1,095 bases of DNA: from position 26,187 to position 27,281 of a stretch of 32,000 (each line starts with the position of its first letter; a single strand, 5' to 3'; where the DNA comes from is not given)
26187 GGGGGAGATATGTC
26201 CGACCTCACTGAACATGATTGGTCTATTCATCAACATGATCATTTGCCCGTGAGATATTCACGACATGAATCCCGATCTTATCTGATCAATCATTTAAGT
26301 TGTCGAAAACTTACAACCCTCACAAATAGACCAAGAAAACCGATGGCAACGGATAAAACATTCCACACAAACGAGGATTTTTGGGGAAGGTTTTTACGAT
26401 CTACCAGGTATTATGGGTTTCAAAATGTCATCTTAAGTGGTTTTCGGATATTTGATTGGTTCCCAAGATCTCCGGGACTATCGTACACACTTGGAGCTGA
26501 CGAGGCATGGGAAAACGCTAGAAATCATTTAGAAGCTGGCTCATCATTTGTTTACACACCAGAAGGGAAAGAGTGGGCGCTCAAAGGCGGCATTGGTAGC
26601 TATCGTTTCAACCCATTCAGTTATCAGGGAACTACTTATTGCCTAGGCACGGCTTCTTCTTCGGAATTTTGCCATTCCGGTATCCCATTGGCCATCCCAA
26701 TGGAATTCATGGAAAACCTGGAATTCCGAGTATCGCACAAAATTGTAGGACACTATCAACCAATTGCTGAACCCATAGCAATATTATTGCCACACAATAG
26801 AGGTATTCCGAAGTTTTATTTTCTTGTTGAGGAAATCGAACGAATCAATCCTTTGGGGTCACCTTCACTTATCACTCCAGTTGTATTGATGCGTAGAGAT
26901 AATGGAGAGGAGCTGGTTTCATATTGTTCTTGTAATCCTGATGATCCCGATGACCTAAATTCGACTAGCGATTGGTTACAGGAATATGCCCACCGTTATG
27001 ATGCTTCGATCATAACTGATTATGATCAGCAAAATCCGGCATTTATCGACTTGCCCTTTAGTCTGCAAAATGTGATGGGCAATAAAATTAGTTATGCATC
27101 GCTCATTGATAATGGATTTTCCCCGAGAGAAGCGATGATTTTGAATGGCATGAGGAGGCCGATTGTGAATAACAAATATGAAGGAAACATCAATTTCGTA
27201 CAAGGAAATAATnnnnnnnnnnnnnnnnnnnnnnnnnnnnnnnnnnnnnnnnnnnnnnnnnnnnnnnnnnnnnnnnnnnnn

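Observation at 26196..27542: Unknown 448-aa gene wedged inside the BREX operon between brxC and pglX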

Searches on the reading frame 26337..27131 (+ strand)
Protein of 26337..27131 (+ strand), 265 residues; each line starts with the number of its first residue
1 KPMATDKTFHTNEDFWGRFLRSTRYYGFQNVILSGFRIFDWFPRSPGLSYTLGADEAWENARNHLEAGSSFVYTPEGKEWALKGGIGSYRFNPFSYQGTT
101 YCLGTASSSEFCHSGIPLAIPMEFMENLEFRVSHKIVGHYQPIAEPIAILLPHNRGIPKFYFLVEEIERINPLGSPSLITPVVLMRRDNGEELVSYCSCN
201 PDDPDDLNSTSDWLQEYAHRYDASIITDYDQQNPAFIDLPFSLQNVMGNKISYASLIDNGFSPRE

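Call 68: search_solved_structures(query=A5, max_evalue=10)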
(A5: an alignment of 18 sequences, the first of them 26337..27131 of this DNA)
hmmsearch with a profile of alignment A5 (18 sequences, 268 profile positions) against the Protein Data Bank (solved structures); distinct sequences matched with E-value up to 10: 5.
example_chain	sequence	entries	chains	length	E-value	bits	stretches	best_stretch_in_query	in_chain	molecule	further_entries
2vy1_A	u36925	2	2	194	0.34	13.2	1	146-204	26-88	PROTEIN LEAFY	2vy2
5v13_B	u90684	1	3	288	0.65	12.3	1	192-227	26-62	AAEL008620-PA odorant-binding protein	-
1o1j_A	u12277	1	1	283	0.76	12.1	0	131-177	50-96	Hemoglobin Alpha chain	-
1o1l_A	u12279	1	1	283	0.77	12.1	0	131-177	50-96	Hemoglobin Alpha chain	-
1o1m_A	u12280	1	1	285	0.79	12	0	131-177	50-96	Hemoglobin Alpha chain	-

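Call 73: predict_structure(alignment_id=A5)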
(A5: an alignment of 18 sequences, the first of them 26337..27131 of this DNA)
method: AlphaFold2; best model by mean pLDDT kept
length: 265 residues; sequences in the alignment: 18
mean_pLDDT: 88.0   pTM: 0.84
mean pLDDT of the five models: 88.0, 86.8, 83.9, 78.0, 71.3
residues with pLDDT >= 90: 160; 70-90: 86; 50-70: 17; < 50: 2
segments of 3 or more residues with pLDDT < 50: none
pLDDT, mean of each block of 10 residues (from residue 1): 70 93 80 95 91 94 93 93 92 89 94 94 92 93 73 69 94 86 91 92 92 95 92 86 80 83 73
secondary structure, 60 per line:
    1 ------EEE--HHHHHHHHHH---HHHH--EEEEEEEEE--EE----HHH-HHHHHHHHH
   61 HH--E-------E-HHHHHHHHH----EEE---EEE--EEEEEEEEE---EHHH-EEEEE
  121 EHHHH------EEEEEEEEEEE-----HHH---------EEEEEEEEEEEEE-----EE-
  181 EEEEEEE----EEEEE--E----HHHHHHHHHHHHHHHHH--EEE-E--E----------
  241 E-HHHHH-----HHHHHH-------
elements in order: E7-9 H12-21 H25-28 E31-39 H52-62 H75-83 E88-90 E94-96 E99-107 E116-121 H122-125 E132-142 E160-172 E181-187 E192-196 H204-220 E223-225 H243-247 H253-258

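Call 76: fold_search(model_id=the predicted structure, library=pdb)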
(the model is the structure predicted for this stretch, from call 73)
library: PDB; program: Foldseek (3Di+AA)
matches with E <= 10: 498; with E <= 0.001: 0
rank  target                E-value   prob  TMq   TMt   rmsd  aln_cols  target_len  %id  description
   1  5w25_B                2.3e-02  0.85  0.20  0.10   8.0       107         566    9  Crystal structure of Aspartyl-tRNA synthetase from Mycobacterium tuberculosis complexed with L-Aspartic Acid (released 2017-06-14)
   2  4o2d_B                2.4e-02  0.96  0.21  0.12   5.1        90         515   10  Crystal structure of aspartyl-tRNA synthetase from Mycobacterium smegmatis with bound aspartic acid (released 2014-01-22)
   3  4o2d_A                3.1e-02  0.92  0.20  0.10   5.2        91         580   10  Crystal structure of aspartyl-tRNA synthetase from Mycobacterium smegmatis with bound aspartic acid (released 2014-01-22)
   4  7yny_C                3.9e-02  0.60  0.18  0.15  10.9       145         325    8  Crystal structure of baculovirus LEF-3 from Helicoverpa armigera nucleopolyhedrovirus (released 2023-01-25)
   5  1fgu_B                3.9e-02  0.33  0.18  0.20  12.8       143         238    9  SSDNA-BINDING DOMAIN OF THE LARGE SUBUNIT OF REPLICATION PROTEIN A (released 2001-02-07)
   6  1c0a_A                4.9e-02  0.91  0.21  0.10   4.8        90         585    9  CRYSTAL STRUCTURE OF THE E. COLI ASPARTYL-TRNA SYNTHETASE : TRNAASP : ASPARTYL-ADENYLATE COMPLEX (released 1999-11-23)
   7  9m5n_A                8.4e-02  0.95  0.28  0.16   5.0       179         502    8  Plasmodium vivax aspartyl-tRNA synthetase in complex with aspartyl-adenylate (Asp-AMP) Complex. (released 2025-06-04)
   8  9sh9_A                8.9e-02  0.92  0.25  0.16   5.2       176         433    6  Thermus thermophilus asparaginyl-tRNA synthetase dimer with bound ATP (released 2025-09-17)
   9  5v8f_2                1.0e-01  0.35  0.24  0.12  15.2       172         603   13  Structural basis of MCM2-7 replicative helicase loading by ORC-Cdc6 and Cdt1 (released 2017-05-10)
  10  9m5m_A                1.1e-01  0.85  0.26  0.15   5.3       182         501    9  Crystal structure of Plasmodium vivax aspartyl-tRNA synthetase (PvDRS) (released 2025-06-04)
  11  1eqr_A                1.1e-01  0.80  0.21  0.10   4.9        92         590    9  CRYSTAL STRUCTURE OF FREE ASPARTYL-TRNA SYNTHETASE FROM ESCHERICHIA COLI (released 2000-06-29)
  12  7yny_H                1.1e-01  0.33  0.19  0.16  13.8       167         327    8  Crystal structure of baculovirus LEF-3 from Helicoverpa armigera nucleopolyhedrovirus (released 2023-01-25)
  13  4wj4_A                1.2e-01  0.75  0.21  0.10   5.3        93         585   13  Crystal structure of non-discriminating aspartyl-tRNA synthetase from Pseudomonas aeruginosa complexed with tRNA(Asn)  (released 2014-12-31)
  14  3m4p_A                1.2e-01  0.63  0.20  0.13   5.9        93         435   13  Entamoeba histolytica asparaginyl-tRNA synthetase (AsnRS) in complex with asparaginyl-adenylate (released 2010-03-23)
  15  6hhv_A                1.3e-01  0.77  0.20  0.11   5.2        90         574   11  Structure of T. thermophilus AspRS in Complex with 5'-O-(N-(L-aspartyl)-sulfamoyl)N3-methyluridine (released 2019-12-18)
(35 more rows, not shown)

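Call 82: fold_search(model_id=the predicted structure, library=viral)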
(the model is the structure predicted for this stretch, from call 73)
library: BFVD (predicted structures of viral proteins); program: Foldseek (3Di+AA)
matches with E <= 10: 418; with E <= 0.001: 0
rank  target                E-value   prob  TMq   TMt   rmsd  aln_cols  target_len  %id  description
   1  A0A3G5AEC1            8.3e-03  0.99  0.21  0.12   5.5        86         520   12  Asparaginyl-tRNA synthetase [Satyrvirus sp.]
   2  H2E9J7                6.5e-02  0.92  0.19  0.13   4.6        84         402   11  ATP-dependent RecD2 DNA helicase-like helix-hairpin-helix domain-containing protein [Megavirus courdo7]
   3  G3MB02                6.9e-02  0.72  0.20  0.48   4.6        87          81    8  Gp622 [Bacillus phage G]
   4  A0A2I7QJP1            2.4e-01  0.12  0.16  0.16  15.3       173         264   10  (no name in the UniProt tables at hand)
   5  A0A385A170            2.4e-01  0.05  0.12  0.18  15.8       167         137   11  (no name in the UniProt tables at hand)
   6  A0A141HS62            3.0e-01  0.12  0.16  0.23  13.7       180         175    8  (no name in the UniProt tables at hand)
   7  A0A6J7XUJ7            3.4e-01  0.44  0.21  0.40   5.2        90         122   16  Uncharacterized protein [uncultured Caudovirales phage]
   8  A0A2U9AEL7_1          3.4e-01  0.02  0.09  0.04  16.1       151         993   12  p227 protein [Sweet potato chlorotic stunt virus]
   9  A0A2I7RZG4            3.6e-01  0.02  0.09  0.04  21.9       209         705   10  TMhelix containing protein [Vibrio phage 1.261.O._10N.286.51.A7]
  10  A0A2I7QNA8            4.3e-01  0.69  0.17  0.41   2.8        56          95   12  (no name in the UniProt tables at hand)
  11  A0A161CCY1            4.8e-01  0.14  0.18  0.14   8.3       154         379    6  LEF-3 [Urbanus proteus nucleopolyhedrovirus]
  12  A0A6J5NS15            5.1e-01  0.23  0.18  0.30  15.2        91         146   11  Ssb Single-stranded DNA-binding protein [uncultured Caudovirales phage]
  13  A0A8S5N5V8            5.1e-01  0.06  0.09  0.17  12.0       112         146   12  Uncharacterized protein [Siphoviridae sp. ctCCv12]
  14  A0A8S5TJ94            5.4e-01  0.28  0.13  0.41   4.3        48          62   12  Uncharacterized protein [Myoviridae sp. ctYGJ17]
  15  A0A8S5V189            5.8e-01  0.33  0.24  0.13   9.7       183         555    9  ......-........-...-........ exonuclease RecJ [Myoviridae sp. ctJ2i1]
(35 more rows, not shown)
